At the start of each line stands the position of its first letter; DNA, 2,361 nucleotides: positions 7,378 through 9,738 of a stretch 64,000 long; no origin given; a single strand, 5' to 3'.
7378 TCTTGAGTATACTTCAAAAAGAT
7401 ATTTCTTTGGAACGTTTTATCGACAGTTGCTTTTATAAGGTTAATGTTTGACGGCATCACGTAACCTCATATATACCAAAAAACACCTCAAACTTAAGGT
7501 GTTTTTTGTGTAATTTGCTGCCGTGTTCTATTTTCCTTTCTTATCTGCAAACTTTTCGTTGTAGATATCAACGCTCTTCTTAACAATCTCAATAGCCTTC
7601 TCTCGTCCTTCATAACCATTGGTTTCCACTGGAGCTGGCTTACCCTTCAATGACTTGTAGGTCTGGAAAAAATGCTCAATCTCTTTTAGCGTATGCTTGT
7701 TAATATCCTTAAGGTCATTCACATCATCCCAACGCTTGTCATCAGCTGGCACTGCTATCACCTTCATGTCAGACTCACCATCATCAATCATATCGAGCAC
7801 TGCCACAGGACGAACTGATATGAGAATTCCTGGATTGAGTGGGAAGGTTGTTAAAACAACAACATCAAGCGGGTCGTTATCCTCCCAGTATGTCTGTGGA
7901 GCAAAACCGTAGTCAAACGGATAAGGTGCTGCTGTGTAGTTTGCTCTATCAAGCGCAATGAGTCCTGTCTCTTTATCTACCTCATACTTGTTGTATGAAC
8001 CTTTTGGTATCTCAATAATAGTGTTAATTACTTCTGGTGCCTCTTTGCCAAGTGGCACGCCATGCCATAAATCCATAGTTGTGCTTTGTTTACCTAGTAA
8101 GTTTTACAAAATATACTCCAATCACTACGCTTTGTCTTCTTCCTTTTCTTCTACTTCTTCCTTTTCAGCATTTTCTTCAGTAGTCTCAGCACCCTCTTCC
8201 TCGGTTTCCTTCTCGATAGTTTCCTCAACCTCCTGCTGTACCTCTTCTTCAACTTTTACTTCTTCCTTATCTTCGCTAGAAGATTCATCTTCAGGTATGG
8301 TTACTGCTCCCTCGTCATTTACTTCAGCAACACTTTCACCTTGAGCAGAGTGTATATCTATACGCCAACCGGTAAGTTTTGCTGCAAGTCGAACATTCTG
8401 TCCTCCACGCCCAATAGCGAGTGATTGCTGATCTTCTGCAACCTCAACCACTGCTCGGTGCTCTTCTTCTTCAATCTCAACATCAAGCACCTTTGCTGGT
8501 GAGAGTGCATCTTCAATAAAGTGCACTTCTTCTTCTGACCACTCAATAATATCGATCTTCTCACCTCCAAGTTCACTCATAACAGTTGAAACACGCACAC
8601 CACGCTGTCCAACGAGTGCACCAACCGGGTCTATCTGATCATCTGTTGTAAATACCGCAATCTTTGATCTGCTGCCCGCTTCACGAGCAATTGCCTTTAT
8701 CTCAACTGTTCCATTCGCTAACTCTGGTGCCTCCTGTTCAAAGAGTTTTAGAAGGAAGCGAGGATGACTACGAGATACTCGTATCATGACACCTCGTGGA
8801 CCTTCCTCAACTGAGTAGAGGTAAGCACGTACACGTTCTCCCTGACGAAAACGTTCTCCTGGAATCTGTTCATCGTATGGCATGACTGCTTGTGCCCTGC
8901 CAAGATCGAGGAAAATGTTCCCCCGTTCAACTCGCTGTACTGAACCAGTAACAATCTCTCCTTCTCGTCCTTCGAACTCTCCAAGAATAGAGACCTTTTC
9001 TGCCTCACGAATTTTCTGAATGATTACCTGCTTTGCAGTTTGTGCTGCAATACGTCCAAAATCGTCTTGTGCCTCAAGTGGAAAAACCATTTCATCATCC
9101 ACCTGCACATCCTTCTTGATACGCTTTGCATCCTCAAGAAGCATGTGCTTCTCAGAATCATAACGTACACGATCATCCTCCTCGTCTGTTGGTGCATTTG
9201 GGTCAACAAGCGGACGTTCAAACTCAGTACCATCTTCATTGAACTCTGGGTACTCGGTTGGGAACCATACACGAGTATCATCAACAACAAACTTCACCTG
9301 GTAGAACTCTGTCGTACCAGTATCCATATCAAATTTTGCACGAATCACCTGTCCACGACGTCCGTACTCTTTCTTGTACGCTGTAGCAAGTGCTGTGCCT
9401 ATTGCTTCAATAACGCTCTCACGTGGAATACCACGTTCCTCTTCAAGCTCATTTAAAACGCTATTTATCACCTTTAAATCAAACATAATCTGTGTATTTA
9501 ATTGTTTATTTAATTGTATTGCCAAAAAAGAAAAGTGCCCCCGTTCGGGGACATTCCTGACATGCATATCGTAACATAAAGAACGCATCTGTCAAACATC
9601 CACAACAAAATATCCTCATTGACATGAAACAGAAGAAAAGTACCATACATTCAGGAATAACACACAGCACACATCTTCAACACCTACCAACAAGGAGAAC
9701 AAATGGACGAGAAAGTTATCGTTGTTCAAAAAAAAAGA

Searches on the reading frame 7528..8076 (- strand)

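Call 69: search_protein_families(library=pfam, proteins=[window:7528-8076:-])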
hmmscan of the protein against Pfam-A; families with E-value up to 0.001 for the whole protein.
window:7528-8076:- (182 aa): 1 family
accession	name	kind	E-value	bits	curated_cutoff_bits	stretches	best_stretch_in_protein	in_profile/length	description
PF00719.24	Pyrophosphatase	-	1.7e-56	190.8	23.5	1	20-172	2-152/153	Inorganic pyrophosphatase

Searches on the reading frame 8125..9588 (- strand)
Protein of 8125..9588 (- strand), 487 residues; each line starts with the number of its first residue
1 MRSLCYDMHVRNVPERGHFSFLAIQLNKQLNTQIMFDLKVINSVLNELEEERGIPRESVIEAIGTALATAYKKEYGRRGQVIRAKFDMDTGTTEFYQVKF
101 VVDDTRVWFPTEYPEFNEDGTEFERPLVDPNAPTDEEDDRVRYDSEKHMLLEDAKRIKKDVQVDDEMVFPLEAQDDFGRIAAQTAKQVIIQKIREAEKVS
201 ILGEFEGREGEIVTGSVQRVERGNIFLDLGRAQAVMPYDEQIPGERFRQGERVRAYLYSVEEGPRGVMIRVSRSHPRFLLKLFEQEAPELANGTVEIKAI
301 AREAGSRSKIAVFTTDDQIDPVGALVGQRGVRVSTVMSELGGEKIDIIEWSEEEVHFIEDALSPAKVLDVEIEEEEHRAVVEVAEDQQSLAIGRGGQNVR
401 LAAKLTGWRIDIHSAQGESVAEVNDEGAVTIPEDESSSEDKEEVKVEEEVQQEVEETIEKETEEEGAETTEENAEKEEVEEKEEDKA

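Call 69: search_protein_families(library=pfam, proteins=[window:8125-9588:-])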
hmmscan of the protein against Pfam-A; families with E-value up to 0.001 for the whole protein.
window:8125-9588:- (487 aa): 6 families
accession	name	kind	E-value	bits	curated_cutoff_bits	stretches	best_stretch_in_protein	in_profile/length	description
PF08529.16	NusA_N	-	9.2e-31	107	23.8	1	43-198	4-118/119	NusA N-terminal domain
PF13184.12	KH_5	-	7.3e-26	90.5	27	1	304-372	1-69/69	NusA-like KH domain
PF00575.29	S1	-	2.8e-05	24.8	22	1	208-264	3-66/74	S1 RNA binding domain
PF23095.1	KH_NusA_C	-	6.3e-05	23.4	34.2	1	379-413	1-35/59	Transcription termination/antitermination protein NusA, KH domain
PF07650.23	KH_2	-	8.4e-05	22.8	22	1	356-407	4-55/78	KH domain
PF00013.35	KH_1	-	0.00019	21.6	21.5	0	381-431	4-50/66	KH domain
